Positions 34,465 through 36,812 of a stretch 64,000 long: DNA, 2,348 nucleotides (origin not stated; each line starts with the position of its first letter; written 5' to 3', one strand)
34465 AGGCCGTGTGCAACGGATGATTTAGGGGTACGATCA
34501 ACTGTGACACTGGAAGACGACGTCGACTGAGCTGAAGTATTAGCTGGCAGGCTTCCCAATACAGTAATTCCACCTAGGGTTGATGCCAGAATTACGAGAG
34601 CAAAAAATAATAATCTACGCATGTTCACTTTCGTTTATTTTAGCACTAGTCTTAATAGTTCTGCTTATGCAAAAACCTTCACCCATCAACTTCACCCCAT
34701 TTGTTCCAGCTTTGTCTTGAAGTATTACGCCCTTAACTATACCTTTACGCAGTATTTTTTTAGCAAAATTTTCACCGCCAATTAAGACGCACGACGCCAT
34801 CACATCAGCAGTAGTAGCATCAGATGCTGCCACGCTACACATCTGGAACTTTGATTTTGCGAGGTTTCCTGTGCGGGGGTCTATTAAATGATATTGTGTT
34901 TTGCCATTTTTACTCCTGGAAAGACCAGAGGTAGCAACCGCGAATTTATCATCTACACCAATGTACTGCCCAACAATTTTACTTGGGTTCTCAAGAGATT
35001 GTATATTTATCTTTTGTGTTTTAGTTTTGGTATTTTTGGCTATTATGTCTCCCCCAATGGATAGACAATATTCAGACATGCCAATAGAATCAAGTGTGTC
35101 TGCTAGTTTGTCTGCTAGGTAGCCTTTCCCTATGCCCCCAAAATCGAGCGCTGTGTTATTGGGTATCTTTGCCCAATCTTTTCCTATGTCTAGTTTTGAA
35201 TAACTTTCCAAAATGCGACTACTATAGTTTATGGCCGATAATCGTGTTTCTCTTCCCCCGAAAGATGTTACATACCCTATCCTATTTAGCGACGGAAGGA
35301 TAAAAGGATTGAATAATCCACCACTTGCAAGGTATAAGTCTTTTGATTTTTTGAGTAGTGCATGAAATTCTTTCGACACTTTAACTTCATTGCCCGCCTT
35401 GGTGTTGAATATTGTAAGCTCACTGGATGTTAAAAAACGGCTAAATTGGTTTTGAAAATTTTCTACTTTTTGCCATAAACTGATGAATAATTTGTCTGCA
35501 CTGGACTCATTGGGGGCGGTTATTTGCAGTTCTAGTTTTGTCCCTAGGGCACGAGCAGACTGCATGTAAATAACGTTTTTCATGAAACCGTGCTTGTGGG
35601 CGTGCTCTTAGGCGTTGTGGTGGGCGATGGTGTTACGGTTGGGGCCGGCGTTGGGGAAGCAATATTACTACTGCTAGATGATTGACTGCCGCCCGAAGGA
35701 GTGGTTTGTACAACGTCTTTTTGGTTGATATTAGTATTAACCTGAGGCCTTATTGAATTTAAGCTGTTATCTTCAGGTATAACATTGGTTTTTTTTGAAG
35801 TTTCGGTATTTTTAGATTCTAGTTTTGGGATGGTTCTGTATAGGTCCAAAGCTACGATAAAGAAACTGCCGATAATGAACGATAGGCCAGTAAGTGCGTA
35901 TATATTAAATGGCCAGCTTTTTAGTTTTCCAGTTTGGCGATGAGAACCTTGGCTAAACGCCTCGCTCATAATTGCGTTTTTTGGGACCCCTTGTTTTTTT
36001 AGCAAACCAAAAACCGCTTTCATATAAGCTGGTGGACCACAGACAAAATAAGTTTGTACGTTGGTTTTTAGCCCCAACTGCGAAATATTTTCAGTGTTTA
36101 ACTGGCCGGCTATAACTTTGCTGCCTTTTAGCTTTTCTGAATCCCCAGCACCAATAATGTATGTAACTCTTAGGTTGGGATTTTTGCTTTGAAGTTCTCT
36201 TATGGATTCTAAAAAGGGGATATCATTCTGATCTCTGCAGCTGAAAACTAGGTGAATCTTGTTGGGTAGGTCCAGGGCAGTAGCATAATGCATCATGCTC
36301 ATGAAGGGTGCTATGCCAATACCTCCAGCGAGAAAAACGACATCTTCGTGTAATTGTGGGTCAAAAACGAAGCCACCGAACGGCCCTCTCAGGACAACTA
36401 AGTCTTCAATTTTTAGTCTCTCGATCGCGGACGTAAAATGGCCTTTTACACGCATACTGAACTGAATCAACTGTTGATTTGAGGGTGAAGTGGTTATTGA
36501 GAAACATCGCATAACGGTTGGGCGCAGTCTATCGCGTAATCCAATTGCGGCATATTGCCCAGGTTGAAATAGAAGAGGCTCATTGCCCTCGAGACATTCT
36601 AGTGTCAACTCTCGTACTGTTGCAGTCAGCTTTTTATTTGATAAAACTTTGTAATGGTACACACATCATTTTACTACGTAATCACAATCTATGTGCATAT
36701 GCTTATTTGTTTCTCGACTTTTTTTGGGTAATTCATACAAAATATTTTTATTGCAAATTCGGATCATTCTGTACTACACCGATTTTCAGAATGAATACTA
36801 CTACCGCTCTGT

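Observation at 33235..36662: Split NOX/ferric-reductase-like module with an embedded ApbE flavin transferase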

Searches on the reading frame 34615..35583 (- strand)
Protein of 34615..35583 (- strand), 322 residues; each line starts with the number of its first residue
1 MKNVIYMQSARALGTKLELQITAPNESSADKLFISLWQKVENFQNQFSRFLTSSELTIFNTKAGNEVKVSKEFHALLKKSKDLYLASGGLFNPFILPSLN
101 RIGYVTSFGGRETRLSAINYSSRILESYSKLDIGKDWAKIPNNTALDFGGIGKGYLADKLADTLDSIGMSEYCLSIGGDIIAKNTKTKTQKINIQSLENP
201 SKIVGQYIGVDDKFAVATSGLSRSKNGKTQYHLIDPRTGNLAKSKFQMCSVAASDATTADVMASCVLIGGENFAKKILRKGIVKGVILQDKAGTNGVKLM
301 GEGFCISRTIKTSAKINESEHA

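Call 3: search_protein_families(library=pfam, proteins=[window:34615-35583:-], max_evalue=0.1)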
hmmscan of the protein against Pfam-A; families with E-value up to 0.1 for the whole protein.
window:34615-35583:- (322 aa): 1 family
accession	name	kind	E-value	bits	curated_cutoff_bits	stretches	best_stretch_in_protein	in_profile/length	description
PF02424.20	ApbE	-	2.3e-42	145.8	25.6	1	14-280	2-257/266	ApbE family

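Call 4: search_protein_families(library=ncbifam, proteins=[window:34615-35583:-], max_evalue=0.1)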
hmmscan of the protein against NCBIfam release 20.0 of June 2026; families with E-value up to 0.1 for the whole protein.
window:34615-35583:- (322 aa): 1 family
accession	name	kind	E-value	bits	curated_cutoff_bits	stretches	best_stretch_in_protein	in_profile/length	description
NF007774.0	PRK10461.1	equivalog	5.1e-17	61.8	498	1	10-283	39-322/351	FAD:protein FMN transferase ApbE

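Call 25: search_solved_structures(query=window:34615-35583:-, max_evalue=0.001, show_alignments=1)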
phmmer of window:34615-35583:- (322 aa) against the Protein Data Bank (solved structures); distinct sequences matched with E-value up to 0.001: 13.
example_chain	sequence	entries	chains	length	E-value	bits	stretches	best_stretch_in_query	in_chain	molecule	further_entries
5mgy_H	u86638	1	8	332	7.3e-12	48.5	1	43-292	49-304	FAD:protein FMN transferase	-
6nxi_A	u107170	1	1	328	1.3e-11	47.6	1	13-275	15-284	FAD:protein FMN transferase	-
4xdt_A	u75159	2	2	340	2.2e-11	46.9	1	43-278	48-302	FAD:protein FMN transferase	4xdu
4xgw_A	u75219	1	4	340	6.4e-11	45.4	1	145-286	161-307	FAD:protein FMN transferase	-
4ifu_A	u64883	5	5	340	8.3e-11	45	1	48-279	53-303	FAD:protein FMN transferase | Thiamine biosynthesis lipoprotein ApbE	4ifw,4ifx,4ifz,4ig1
7mgt_A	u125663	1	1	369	1.1e-10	44.6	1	48-278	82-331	FAD:protein FMN transferase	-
2o18_A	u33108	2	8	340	2.3e-10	43.6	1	145-286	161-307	Thiamine biosynthesis lipoprotein apbE | FAD:protein FMN transferase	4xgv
4xgx_A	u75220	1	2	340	2.3e-10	43.5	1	145-286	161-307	FAD:protein FMN transferase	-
6nxj_A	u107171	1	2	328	2.7e-10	43.4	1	13-275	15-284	FAD:protein FMN transferase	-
3pnd_A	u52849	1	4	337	3.7e-10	42.9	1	145-293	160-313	Thiamine biosynthesis lipoprotein ApbE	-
4xdr_A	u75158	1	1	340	9e-10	41.6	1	48-278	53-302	FAD:protein FMN transferase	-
7esa_A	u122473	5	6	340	1.4e-09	41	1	52-265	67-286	FAD:protein FMN transferase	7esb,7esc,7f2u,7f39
1vrm_A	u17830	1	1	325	1.1e-08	38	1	12-278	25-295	hypothetical protein TM1553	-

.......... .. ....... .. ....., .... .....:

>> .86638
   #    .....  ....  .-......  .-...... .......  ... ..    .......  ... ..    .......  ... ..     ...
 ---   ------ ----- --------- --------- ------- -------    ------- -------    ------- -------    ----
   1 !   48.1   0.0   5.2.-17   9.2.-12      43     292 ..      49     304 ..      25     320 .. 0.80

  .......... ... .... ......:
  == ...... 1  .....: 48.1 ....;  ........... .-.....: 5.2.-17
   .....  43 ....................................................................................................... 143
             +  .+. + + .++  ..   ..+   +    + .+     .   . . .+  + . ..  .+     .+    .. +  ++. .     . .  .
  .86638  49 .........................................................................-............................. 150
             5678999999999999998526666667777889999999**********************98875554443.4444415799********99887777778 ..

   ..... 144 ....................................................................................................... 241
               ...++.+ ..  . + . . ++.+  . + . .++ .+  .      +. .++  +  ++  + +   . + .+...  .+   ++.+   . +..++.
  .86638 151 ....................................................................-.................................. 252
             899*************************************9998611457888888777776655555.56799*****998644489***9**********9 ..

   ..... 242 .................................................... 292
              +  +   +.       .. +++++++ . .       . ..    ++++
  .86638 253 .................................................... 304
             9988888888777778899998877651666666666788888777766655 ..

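Call 92: search_solved_structures(query=window:34615-35583:-, max_evalue=1e-9, show_alignments=3)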
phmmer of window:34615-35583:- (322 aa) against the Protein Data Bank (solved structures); distinct sequences matched with E-value up to 1e-9: 11.
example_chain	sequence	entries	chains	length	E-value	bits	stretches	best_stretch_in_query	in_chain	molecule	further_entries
5mgy_H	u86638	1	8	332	7.3e-12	48.5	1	43-292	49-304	FAD:protein FMN transferase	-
6nxi_A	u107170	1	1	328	1.3e-11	47.6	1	13-275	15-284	FAD:protein FMN transferase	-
4xdt_A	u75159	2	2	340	2.2e-11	46.9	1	43-278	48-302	FAD:protein FMN transferase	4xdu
4xgw_A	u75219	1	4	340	6.4e-11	45.4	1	145-286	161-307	FAD:protein FMN transferase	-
4ifu_A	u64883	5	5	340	8.3e-11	45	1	48-279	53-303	FAD:protein FMN transferase | Thiamine biosynthesis lipoprotein ApbE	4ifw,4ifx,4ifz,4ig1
7mgt_A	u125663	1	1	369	1.1e-10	44.6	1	48-278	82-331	FAD:protein FMN transferase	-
2o18_A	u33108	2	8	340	2.3e-10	43.6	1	145-286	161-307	Thiamine biosynthesis lipoprotein apbE | FAD:protein FMN transferase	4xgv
4xgx_A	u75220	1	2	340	2.3e-10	43.5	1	145-286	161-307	FAD:protein FMN transferase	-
6nxj_A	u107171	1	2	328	2.7e-10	43.4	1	13-275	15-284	FAD:protein FMN transferase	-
3pnd_A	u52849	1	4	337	3.7e-10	42.9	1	145-293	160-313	Thiamine biosynthesis lipoprotein ApbE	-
4xdr_A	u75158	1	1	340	9e-10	41.6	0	48-278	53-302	FAD:protein FMN transferase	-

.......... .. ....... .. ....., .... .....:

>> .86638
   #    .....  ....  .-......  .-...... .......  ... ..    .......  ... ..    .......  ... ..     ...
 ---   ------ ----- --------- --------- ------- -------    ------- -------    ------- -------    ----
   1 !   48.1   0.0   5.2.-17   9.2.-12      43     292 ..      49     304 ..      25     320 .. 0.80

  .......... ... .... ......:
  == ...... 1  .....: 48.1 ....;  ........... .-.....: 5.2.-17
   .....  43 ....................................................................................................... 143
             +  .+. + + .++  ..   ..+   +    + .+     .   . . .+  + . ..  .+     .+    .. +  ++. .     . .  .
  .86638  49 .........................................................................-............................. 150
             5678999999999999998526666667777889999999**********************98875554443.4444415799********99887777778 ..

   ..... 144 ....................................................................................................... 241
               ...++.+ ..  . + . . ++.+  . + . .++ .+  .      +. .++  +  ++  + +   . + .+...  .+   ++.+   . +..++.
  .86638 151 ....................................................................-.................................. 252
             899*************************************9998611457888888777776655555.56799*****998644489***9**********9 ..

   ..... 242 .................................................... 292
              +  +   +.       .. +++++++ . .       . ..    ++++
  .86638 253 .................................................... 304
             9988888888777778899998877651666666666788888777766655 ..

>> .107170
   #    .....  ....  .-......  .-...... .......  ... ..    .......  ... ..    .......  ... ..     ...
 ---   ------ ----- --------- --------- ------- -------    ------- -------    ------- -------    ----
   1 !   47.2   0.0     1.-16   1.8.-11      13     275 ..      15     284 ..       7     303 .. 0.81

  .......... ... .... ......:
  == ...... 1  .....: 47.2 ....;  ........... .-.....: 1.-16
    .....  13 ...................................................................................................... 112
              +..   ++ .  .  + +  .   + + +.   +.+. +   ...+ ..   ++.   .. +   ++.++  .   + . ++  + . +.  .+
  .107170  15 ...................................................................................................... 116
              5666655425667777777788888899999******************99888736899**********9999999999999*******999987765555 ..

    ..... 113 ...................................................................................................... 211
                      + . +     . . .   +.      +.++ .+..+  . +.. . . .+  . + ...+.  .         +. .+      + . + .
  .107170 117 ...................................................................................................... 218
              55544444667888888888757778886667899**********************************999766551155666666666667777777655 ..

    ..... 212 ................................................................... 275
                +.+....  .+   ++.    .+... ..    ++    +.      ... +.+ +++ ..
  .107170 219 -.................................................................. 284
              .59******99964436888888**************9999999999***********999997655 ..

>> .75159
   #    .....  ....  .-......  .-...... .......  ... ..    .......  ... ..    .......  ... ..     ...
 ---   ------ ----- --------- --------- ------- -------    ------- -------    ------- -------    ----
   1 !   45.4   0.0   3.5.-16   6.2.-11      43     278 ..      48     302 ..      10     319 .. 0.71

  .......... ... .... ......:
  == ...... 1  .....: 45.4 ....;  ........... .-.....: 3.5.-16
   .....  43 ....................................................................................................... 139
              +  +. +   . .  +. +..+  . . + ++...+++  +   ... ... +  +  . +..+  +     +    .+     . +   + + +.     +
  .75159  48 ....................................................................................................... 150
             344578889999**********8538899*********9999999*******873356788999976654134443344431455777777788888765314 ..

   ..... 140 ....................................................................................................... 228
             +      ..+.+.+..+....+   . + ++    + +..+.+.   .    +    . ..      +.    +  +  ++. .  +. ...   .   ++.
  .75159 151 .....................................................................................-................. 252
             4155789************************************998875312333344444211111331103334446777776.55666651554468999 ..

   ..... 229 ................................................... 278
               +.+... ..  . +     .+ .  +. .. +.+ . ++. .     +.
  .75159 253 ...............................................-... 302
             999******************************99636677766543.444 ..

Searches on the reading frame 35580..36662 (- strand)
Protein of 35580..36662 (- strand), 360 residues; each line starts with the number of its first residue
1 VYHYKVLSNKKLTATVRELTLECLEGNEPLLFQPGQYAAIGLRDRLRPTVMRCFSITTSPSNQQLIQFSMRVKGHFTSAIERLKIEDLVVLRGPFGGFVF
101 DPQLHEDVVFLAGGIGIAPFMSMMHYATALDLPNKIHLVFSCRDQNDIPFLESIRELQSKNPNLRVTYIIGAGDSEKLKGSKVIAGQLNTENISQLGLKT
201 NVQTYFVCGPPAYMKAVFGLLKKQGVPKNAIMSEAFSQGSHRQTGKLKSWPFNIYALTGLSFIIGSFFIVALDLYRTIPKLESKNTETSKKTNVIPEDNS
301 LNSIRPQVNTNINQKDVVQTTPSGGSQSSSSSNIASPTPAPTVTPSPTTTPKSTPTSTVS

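Call 3: search_protein_families(library=pfam, proteins=[window:35580-36662:-], max_evalue=0.1)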
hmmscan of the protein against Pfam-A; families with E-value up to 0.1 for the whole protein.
window:35580-36662:- (360 aa): 3 families
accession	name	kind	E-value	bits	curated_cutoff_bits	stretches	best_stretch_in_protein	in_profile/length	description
PF00175.26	NAD_binding_1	-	7.4e-15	56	22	1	110-217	1-107/109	Oxidoreductase NAD-binding domain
PF00970.30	FAD_binding_6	-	1e-07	32.7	21.1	1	5-99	3-98/99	Oxidoreductase FAD-binding domain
PF08030.17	NAD_binding_6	-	3.5e-06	27.6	22.2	1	105-180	1-83/156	Ferric reductase NAD binding domain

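Call 4: search_protein_families(library=ncbifam, proteins=[window:35580-36662:-], max_evalue=0.1)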
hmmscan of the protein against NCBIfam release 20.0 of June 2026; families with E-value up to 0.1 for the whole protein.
window:35580-36662:- (360 aa): 28 families (the best 25 are shown)
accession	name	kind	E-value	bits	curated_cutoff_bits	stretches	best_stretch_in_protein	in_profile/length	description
NF009805.0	PRK13289.1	equivalog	7.5e-31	107.4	432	1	4-237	157-393/399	NO-inducible flavohemoprotein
NF040810.1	BenC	equivalog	1.1e-26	93.9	430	1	9-237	112-331/333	benzoate 1,2-dioxygenase electron transfer component BenC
NF007964.0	PRK10684.1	equivalog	2.3e-25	89.3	383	1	8-244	16-247/333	NADH oxidoreductase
NF045803.1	MethMoxFADbindMmoC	equivalog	7.2e-25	87.5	500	1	6-236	111-340/343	aromatic/alkene monooxygenase hydroxylase FAD-binding subunit MmoC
NF058606.1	GlBtMonoRdsGbcB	equivalog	3.9e-24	85.2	500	1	19-240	28-251/362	glycine betaine monooxygenase reductase subunit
NF006220.0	PRK08345.1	subfamily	6.1e-21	74.9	395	1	3-231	12-246/294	cytochrome-c3 hydrogenase subunit gamma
TIGR01941.1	nqrF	equivalog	9e-20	70.9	295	1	52-236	223-403/405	NADH:ubiquinone reductase (Na(+)-transporting) subunit F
NF008822.0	PRK11872.1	equivalog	1.5e-19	70.2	402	1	9-239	114-338/341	anthranilate 1,2-dioxygenase electron transfer component AntC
TIGR02160.1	PA_CoA_Oxy5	hypoth_equivalog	3.6e-19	68.8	420.8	1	12-239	12-244/352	1,2-phenylacetyl-CoA epoxidase subunit PaaE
NF040830.1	sulfhyd_ShyC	equivalog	1.5e-16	60.4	600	1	2-227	7-237/288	NAD(P)-dependent hydrogenase/sulfhydrogenase 2 subunit gamma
NF000796.0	PRK00054.1-1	equivalog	9.9e-15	54.5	224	1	60-228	53-196/254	dihydroorotate dehydrogenase electron transfer subunit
NF040835.1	sulfhyd_HydG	equivalog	4.6e-14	52.4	650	1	27-229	45-241/292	NADPH-dependent hydrogenase/sulfhydrogenase 1 subunit gamma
TIGR02911.1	sulfite_red_B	equivalog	1.2e-13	50.7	288.6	1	56-231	49-219/261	anaerobic sulfite reductase subunit AsrB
NF005963.0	PRK08051.1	equivalog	1.3e-13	50.7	230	1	5-237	7-231/233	NAD(P)H-flavin reductase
NF008178.0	PRK10926.1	equivalog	1.5e-13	50.6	390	1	31-224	30-228/248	ferredoxin--NADP(+) reductase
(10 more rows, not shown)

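Call 24: search_solved_structures(query=window:35580-36662:-, max_evalue=0.001)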
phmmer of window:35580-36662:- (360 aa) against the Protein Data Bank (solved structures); distinct sequences matched with E-value up to 0.001: 53.
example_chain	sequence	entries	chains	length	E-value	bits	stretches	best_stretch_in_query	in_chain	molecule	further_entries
2r6h_A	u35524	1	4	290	1.4e-15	60.4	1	56-236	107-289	NADH:ubiquinone oxidoreductase, Na translocating, F subunit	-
1tvc_A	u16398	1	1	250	3.4e-15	59.2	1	22-236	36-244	METHANE MONOOXYGENASE COMPONENT C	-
8qt6_A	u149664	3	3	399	6.4e-15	58.3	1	5-236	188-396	FAD-binding FR-type domain-containing protein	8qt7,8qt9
8qq5_A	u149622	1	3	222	6.8e-15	58.2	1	5-236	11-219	Oxidoreductase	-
8qq7_A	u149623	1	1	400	1.3e-14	57.2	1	5-234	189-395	FAD-binding FR-type domain-containing protein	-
8qq1_C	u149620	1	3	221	1.7e-14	56.9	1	5-234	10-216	Oxidoreductase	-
8qta_A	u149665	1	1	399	1.9e-14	56.7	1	5-233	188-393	FAD-binding FR-type domain-containing protein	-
1krh_A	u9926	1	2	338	4.7e-14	55.4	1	21-237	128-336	Benzoate 1,2-Dioxygenase Reductase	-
2bgi_A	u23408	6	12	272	3.2e-13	52.7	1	28-162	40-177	FERREDOXIN-NADP(H) REDUCTASE | NADPH:FERREDOXIN REDUCTASE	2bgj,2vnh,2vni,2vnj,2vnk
4k1x_A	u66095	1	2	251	4e-13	52.4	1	28-162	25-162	NADPH:ferredoxin reductase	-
7qu3_A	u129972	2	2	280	2.2e-12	49.9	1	46-236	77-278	Na(+)-translocating NADH-quinone reductase subunit F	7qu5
9nez_C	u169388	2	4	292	2.7e-12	49.6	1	4-231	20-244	Sulfhydrogenase 1 subunit gamma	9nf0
3ozu_A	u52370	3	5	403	9.9e-12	47.8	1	15-237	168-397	Flavohemoprotein | Flavohemoglobin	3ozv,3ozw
1cqx_A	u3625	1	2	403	1.1e-11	47.7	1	15-237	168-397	FLAVOHEMOPROTEIN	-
6mv1_A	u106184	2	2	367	1.2e-11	47.5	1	59-232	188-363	Cytochrome b5 reductase 4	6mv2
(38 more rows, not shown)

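Call 55: list_cluster_members(proteins=[window:35580-36662:-, window:34615-35583:-, window:33894-34628:-, P0121])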
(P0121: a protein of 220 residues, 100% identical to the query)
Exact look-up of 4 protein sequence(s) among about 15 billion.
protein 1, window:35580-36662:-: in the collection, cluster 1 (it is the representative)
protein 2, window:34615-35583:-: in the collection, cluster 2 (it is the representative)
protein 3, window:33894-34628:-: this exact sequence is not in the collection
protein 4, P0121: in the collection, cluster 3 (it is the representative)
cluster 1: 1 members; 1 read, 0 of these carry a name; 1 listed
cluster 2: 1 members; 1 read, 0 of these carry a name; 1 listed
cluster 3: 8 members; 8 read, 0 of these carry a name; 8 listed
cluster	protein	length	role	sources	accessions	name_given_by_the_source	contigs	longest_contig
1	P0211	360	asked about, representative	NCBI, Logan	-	-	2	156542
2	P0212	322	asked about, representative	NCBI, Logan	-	-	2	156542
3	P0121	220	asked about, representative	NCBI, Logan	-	-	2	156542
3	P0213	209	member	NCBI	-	-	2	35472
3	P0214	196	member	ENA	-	-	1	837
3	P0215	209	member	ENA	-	-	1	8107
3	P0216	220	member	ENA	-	-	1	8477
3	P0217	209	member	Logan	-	-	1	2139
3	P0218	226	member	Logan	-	-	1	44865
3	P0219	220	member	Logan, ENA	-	-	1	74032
